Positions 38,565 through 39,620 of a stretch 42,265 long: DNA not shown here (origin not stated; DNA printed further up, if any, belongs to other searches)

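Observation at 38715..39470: Orphan 251-aa protein combining a HARE-HTH/Mrr_N-like winged helix with a PD-(D/E)xK nuclease core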

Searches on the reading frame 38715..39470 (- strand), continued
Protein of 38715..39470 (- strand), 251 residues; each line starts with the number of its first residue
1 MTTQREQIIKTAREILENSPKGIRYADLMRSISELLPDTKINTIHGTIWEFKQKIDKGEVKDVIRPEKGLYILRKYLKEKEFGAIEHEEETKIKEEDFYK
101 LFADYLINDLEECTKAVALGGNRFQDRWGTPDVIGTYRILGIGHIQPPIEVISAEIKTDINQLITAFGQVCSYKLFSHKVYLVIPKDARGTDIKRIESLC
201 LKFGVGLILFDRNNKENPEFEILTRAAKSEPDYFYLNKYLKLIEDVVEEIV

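Call 26: fold_search(model_id=the predicted structure, library=viral)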
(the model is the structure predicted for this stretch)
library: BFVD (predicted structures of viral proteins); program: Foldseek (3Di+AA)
matches with E <= 10: 625; with E <= 0.001: 9
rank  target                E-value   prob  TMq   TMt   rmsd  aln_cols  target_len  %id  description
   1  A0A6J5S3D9            3.0e-06  1.00  0.44  0.61   4.1       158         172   14  Uncharacterized protein [uncultured Caudovirales phage]
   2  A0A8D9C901            9.1e-06  1.00  0.39  0.45   5.1       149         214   21  Gp1.5 [uncultured marine phage]
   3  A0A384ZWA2            4.5e-05  1.00  0.44  0.72   3.6       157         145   15  Putative MmcB-like DNA repair protein [Dickeya phage vB_DsoM_JA13]
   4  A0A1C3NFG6            1.6e-04  1.00  0.32  0.30   3.7       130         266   19  (no name in the UniProt tables at hand)
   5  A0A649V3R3            2.5e-04  0.99  0.36  0.34  19.2       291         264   11  (no name in the UniProt tables at hand)
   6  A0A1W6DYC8            3.6e-04  1.00  0.42  0.52   4.8       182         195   16  Uncharacterized protein [Aeromonas phage phiA8-29]
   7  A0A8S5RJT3            3.8e-04  1.00  0.29  0.37   4.4       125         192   19  DNA repair protein MmcB-like protein [virus sp. ctDJ83]
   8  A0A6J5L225            4.8e-04  1.00  0.37  0.37   8.8       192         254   14  Uncharacterized protein [uncultured Caudovirales phage]
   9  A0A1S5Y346            6.2e-04  1.00  0.30  0.52   3.2       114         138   19  Uncharacterized protein [uncultured archaeal virus]
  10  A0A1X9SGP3            1.3e-03  1.00  0.33  0.41   6.6       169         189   17  (no name in the UniProt tables at hand)
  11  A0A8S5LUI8            1.6e-03  1.00  0.34  0.52   4.7       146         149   17  DNA repair protein MmcB-like [Podoviridae sp. ctrub15]
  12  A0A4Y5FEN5            3.0e-03  1.00  0.32  0.37   5.6       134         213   19  Uncharacterized protein [Lactobacillus phage 521B]
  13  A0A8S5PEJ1            3.0e-03  0.96  0.21  0.24   8.8       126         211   17  DNA repair protein [Siphoviridae sp. cthL03]
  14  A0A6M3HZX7            3.4e-03  1.00  0.32  0.58   4.5       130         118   15  (no name in the UniProt tables at hand)
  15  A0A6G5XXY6            4.6e-03  1.00  0.37  0.36   4.9       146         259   14  (no name in the UniProt tables at hand)
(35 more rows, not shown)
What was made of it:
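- On PD-(D/E)xK nuclease superfamily: Viral MmcB-like and UL24 models reach E 3e-6 (call 26).
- The best viral structural matches are annotated MmcB-like DNA repair proteins (E 4.5e-5, TMt 0.72; call 26).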

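Call 27: search_protein_representatives(alignment_id=A1)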
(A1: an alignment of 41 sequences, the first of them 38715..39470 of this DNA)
Query: 41 sequences, 254 profile positions. Proteins with E-value up to 0.001 (for the whole library): 1013; up to 1e-10: 558; up to 1e-30: 296. The best 150 are listed.
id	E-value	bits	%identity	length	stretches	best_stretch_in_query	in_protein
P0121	1.0e-82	293.4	-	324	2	2-248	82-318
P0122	2.0e-82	292.4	-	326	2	3-253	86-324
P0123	2.0e-81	289.1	-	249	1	2-249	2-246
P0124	2.4e-77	275.8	-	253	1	4-249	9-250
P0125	4.1e-77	275.0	-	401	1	3-249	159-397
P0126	5.2e-77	274.7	-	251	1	10-254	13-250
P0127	5.3e-77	274.6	-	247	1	1-250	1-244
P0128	1.1e-76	273.6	-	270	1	10-249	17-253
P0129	1.3e-74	266.8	-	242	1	3-249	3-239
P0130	4.6e-74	265.0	-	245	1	4-249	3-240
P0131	2.7e-72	259.2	-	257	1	6-248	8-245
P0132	4.4e-72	258.5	-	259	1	7-250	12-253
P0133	8.8e-72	257.5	-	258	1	6-249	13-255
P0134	7.8e-71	254.4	-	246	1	2-249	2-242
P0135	1.3e-69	250.4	-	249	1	3-248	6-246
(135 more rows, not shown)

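Call 28: search_solved_structures(query=A1, max_evalue=10, show_alignments=3)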
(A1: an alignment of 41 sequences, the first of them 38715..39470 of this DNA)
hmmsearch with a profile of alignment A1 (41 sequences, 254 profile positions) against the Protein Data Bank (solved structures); distinct sequences matched with E-value up to 10: 1.
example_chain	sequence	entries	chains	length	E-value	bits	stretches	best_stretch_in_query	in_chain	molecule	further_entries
2emx_A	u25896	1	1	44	2.2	10.5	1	170-193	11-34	Zinc finger protein 268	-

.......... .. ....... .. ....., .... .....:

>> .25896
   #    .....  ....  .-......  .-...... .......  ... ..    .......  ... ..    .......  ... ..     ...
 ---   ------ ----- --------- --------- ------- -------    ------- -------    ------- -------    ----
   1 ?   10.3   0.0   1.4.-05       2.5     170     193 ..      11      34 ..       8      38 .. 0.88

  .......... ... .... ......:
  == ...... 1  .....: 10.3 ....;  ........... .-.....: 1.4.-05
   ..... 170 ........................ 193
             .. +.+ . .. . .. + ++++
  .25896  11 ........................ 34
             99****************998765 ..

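Call 33: find_related_loci(query=A2, collection=genome_contigs, flank=8000)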
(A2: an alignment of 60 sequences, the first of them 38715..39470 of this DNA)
Query A2 (251 aa) in genome_contigs; peptide patterns used: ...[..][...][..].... (x = any residue, [..] = any of these).
471 stretches matched a pattern; 443 encode a relative of the query (tblastn E <= 1e-3); the best 80 are kept; 80 distinct loci.
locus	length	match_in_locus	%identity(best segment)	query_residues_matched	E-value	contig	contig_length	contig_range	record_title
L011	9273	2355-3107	89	1-250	1e-145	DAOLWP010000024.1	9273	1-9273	MAG TPA_asm: Candidatus Pacearchaeota archaeon isolate AMR_MDS_4550 NODE_6990_length_9273_cov_22.167498, whole genome sh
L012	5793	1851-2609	84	1-250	1e-144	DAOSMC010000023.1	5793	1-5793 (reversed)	MAG TPA_asm: Candidatus Paceibacterota bacterium isolate AMR_MDS_1607 NODE_15132_length_5793_cov_21.476124, whole genome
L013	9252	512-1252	82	1-250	3e-138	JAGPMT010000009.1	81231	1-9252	MAG: Phycisphaerae bacterium isolate Gw_SlDig_bin_36 Gw_SlDig_323_length_81231_cov_7.513920, whole genome shotgun sequen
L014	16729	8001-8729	77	1-245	1e-126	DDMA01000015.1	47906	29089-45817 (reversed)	MAG TPA_asm: Patescibacteria group bacterium UBA2558 UBA2558_contig_77, whole genome shotgun sequence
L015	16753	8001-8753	74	1-250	1e-125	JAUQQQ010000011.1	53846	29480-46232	MAG: bacterium isolate ZGR_13_1_3.bins.10.Tibet NODE_682_length_53846_cov_20.611851, whole genome shotgun sequence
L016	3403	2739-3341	86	53-250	6e-115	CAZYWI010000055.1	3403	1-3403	MAG TPA_asm: uncultured Candidatus Saccharibacteria bacterium isolate binchicken_co14_244 genome assembly, contig: NODE_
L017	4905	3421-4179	67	2-250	3e-112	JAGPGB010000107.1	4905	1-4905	MAG: Bacteroidales bacterium isolate Gw_SlDig_bin_235 Gw_SlDig_39647_length_4905_cov_62.132064, whole genome shotgun seq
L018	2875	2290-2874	74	1-198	8e-101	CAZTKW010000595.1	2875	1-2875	MAG TPA_asm: uncultured Pirellulales bacterium isolate SRP214966_co5_288 genome assembly, contig: NODE_47831_length_2875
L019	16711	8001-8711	61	1-241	4e-95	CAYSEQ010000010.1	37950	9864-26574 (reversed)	MAG TPA_asm: uncultured Gammaproteobacteria bacterium isolate binchicken_co30_31 genome assembly, contig: NODE_968_lengt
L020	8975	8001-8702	56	1-241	1e-91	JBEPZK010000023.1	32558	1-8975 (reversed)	MAG: Candidatus Kryptoniota bacterium isolate 03V1_S199.metabat2_refined.077 NODE_927_length_32558_cov_35.375320, whole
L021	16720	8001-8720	55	1-245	1e-90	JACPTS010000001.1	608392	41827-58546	MAG: Candidatus Harrisonbacteria bacterium isolate NC_groundwater_738_Ag_S-0.65um_42_30 S37_SO-6_scaffold_114001, whole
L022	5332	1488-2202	70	1-244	8e-90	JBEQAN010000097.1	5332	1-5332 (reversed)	MAG: Leptospiraceae bacterium isolate 03V1_S199.semibin_refined.100 NODE_9509_length_5332_cov_3.585975, whole genome sho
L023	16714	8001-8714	58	4-244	7e-89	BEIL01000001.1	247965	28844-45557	Bacterium HR35 DNA, contig: NODE_21_1, isolate: HRbin35, whole genome shotgun sequence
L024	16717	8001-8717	57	4-244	7e-88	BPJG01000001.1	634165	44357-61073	MAG: Candidatus Parcubacteria bacterium KatS3mg094 DNA, contig_17918, whole genome shotgun sequence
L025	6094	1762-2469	56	3-244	4e-84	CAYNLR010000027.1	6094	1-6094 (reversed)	MAG TPA_asm: Candidatus Woesearchaeota archaeon isolate binchicken_co256_176 genome assembly, contig: NODE_39723_length_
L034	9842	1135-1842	51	3-245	5e-80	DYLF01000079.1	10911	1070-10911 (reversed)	MAG TPA_asm: Desulfobacca acetoxidans isolate SulCav_AS07-7_57_18 SulCav_AS07_7_5876_length_10911_cov_10_829219, whole g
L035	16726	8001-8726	51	1-244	2e-79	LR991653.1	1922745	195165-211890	Candidatus Methanoperedenaceae archaeon GB37 isolate gfbio:2ba61e4a-a911-483b-ba5e-e0ad8afd3b38:GoM-Arc1_E37 genome asse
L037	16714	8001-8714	56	4-241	9e-80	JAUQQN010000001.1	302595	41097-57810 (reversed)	MAG: Patescibacteria group bacterium isolate SRBZ-1.bins.49.201808 NODE_20_length_302595_cov_59.378311, whole genome sho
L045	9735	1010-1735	50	1-244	6e-78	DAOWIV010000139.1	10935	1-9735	MAG TPA_asm: Methanosarcinales archaeon isolate CSMAG_2052 CSMAG_2052_k141_726797_length_10935_cov_25.0000, whole genome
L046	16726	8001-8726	50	1-245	8e-78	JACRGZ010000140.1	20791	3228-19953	MAG: Nitrospirae bacterium isolate NC_groundwater_1764_Pr3_B-0.1um_46_12 SR-2_scaffold_141_2744291, whole genome shotgun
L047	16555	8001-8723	51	1-244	1e-77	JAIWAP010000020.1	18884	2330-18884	MAG: Methanobacteriota archaeon isolate SFP3_US_04_8 NODE_587_length_18884_cov_28.247801, whole genome shotgun sequence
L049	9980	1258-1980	51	3-245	3e-77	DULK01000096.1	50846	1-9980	MAG TPA_asm: Syntrophomonadaceae bacterium isolate AS04akNAM_112 64761_AS04, whole genome shotgun sequence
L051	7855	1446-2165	48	1-244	3e-77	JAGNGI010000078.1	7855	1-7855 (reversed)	MAG: Candidatus Neomarinimicrobiota bacterium isolate Go_SlDig_bin_199 Go_SlDig_29305_length_7855_cov_98.649586, whole g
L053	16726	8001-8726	47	3-245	2e-77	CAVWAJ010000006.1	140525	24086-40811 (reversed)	MAG: Terriglobia bacterium isolate MFD03726.bin.1.222 genome assembly, contig: contig_27999, whole genome shotgun sequen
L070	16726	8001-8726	52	1-244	4e-75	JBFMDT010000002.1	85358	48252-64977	MAG: Nanoarchaeota archaeon isolate MAG226 MAG226_2, whole genome shotgun sequence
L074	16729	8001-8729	49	1-244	1e-74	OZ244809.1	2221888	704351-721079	MAG: Dehalococcoidia bacterium isolate 72fb4183-5545-492e-8133-80fab9efad69 genome assembly, chromosome: 1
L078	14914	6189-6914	48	1-244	2e-74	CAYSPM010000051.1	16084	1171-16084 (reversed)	MAG TPA_asm: uncultured Pirellulales bacterium isolate binchicken_co262_296 genome assembly, contig: NODE_3922_length_16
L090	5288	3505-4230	46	5-245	1e-73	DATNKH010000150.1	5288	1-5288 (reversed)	MAG TPA_asm: Thermoanaerobaculia bacterium isolate SMAG_U11420 k141_101937, whole genome shotgun sequence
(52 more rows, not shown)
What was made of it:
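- The distribution is very patchy: 443 of 185,579 species genomes (call 33).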

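Call 34: search_protein_families(library=pfam, alignment_id=A2, max_evalue=1)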
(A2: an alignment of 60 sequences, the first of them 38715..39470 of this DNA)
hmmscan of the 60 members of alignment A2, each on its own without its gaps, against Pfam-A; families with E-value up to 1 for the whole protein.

A. member 1, window:38715-39470:- (251 aa): 0 families

B. families by the number of members that match (of 60 scanned): 24 families
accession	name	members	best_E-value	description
PF23159.1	WH_Rok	17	9.9e-06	Repressor Rok winged helix domain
PF24706.1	DUF7669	6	0.00013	Domain of unknown function (DUF7669)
PF21128.4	MCM4_WHD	4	0.00041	MCM4, winged helix domain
PF22278.2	DUF6958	3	0.0055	Family of unknown function (DUF6958)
PF05066.19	HARE-HTH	3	0.03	HB1, ASXL, restriction endonuclease HTH domain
PF01475.25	FUR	1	0.0033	Ferric uptake regulator family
PF13565.12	HTH_32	1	0.0054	Homeodomain-like domain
PF21100.3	MCM_C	1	0.0075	MCM protein C-terminal winged helix-turn-helix domain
PF15391.11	DUF4614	1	0.017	Domain of unknown function (DUF4614)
PF17827.6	PrmC_N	1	0.031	PrmC N-terminal domain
PF01171.26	ATP_bind_3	1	0.068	PP-loop family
PF04241.20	DUF423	1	0.093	Protein of unknown function (DUF423)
PF14502.12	HTH_41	1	0.1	Helix-turn-helix domain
PF07499.19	RuvA_C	1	0.12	RuvA, C-terminal domain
PF24247.1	DUF7450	1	0.12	Repeat of unknown function (DUF7450)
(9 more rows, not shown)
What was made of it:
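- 39240..39470 (-): Residues 1-77: three-helix winged-helix DNA-binding domain. 17 of 60 relatives hit Pfam WH_Rok, best E 9.9e-6 (call 34).
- On HARE-HTH (PF05066): 3 of 60 relatives hit at best E 0.03 (call 34).
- Closest known: HARE-HTH fused to restriction-endonuclease domains. Same: 3 of 60 relatives give weak PF05066 hits (call 34).
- Closest known: HARE-HTH fused to restriction-endonuclease domains. Different: Relatives match WH_Rok more often and more strongly: 17 of 60, best E 9.9e-6 (call 34).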

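Call 40: search_protein_families(library=pfam, alignment_id=A3, max_evalue=0.00001)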
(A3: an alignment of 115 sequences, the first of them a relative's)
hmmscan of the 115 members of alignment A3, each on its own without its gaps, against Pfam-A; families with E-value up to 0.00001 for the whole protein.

A. member 1, L019:8971-9531:- (186 aa): 0 families

B. families by the number of members that match (of 115 scanned): 152 families (the first 25 are shown)
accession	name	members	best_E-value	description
PF01555.25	N6_N4_Mtase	3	3.8e-46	DNA methylase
PF04851.21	ResIII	3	2.8e-18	Type III restriction enzyme, res subunit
PF00270.35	DEAD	3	6.8e-10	DEAD/DEAH box helicase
PF00814.31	TsaD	2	3.3e-93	tRNA N6-adenosine threonylcarbamoyltransferase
PF04008.19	Adenosine_kin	2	5.3e-76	Adenosine specific kinase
PF13603.12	tRNA-synt_1_2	2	4.4e-69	Leucyl-tRNA synthetase, editing domain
PF02769.27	AIRS_C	2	6.2e-58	AIR synthase related protein, C-terminal domain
PF00586.29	AIRS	2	3e-52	AIR synthase related protein, N-terminal domain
PF00133.28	tRNA-synt_1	2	5.3e-51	tRNA synthetases class I (I, L, M and V)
PF00551.24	Formyl_trans_N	2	4.4e-44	Formyl transferase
PF00589.27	Phage_integrase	2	1.6e-36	Phage integrase family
PF09334.17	tRNA-synt_1g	2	2.4e-32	tRNA synthetases class I (M)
PF08264.19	Anticodon_1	2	6.1e-27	Anticodon-binding domain of tRNA ligase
PF00472.26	RF-1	2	3e-26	RF-1 domain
PF01926.29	MMR_HSR1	2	4.6e-23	50S ribosome-binding GTPase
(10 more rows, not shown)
